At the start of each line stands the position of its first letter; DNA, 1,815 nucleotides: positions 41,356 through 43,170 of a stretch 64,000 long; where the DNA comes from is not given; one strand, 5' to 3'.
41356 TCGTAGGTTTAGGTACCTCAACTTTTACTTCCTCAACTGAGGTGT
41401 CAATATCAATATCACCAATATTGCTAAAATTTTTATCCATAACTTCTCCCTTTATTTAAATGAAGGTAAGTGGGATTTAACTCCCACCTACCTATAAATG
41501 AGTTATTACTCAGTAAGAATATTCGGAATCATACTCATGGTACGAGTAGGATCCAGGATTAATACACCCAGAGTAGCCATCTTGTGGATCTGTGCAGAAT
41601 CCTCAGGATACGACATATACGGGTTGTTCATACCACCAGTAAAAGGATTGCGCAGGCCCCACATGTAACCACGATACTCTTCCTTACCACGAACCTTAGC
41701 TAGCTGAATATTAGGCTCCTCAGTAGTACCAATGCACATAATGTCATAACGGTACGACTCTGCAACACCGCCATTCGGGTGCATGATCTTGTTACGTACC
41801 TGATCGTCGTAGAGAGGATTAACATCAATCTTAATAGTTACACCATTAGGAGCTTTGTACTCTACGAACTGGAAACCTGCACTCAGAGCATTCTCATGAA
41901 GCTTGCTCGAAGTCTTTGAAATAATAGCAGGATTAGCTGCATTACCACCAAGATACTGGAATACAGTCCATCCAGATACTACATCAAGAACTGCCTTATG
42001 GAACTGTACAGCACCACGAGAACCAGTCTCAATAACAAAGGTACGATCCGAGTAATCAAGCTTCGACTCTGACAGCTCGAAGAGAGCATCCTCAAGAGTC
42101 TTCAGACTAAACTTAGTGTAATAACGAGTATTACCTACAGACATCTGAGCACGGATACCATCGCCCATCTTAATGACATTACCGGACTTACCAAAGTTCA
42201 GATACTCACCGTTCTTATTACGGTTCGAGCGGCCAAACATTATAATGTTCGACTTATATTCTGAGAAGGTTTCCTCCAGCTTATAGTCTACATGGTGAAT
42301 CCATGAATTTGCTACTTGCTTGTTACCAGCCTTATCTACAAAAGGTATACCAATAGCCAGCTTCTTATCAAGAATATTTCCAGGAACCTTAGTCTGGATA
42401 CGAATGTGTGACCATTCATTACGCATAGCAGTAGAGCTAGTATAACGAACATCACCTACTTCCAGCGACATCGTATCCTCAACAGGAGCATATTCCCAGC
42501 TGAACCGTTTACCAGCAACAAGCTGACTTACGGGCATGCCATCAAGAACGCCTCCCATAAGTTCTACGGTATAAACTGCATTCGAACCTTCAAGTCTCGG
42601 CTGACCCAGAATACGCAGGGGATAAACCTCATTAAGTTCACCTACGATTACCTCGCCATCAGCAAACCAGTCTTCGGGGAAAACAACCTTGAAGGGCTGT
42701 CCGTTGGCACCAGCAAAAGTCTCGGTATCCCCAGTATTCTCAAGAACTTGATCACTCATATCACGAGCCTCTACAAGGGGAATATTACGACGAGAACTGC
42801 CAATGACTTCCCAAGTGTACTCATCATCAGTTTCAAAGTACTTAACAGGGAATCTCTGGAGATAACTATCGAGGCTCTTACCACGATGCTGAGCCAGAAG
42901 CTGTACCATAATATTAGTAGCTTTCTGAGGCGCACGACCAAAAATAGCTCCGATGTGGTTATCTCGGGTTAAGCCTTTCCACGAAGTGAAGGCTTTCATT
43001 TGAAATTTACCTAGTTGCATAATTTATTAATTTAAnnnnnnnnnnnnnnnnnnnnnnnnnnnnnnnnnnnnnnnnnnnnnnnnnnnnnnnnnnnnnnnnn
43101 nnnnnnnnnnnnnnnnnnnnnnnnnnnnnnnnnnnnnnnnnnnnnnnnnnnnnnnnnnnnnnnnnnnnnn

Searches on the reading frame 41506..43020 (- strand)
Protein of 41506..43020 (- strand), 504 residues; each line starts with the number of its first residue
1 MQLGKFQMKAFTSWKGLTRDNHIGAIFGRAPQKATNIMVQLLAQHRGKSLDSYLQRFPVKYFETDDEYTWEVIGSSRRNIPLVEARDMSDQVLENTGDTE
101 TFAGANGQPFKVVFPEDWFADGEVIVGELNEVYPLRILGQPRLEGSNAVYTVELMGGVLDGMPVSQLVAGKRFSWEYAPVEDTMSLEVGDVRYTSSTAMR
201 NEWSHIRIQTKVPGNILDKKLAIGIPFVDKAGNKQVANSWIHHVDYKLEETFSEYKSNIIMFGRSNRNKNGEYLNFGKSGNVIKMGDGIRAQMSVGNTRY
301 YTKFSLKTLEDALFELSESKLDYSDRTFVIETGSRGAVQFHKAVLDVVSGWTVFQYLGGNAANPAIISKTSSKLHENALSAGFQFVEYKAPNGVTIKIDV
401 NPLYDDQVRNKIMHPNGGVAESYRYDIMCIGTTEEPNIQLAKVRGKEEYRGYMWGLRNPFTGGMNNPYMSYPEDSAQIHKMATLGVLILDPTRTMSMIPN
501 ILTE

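Call 46: search_protein_families(library=phrogs, proteins=[window:41506-43020:-], max_evalue=0.001)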
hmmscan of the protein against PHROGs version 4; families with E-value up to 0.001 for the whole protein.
window:41506-43020:- (504 aa): 1 family
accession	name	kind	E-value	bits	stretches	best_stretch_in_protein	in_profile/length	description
phrog_11589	-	head and packaging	2.1e-108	363.9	1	1-501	3-494/495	major head protein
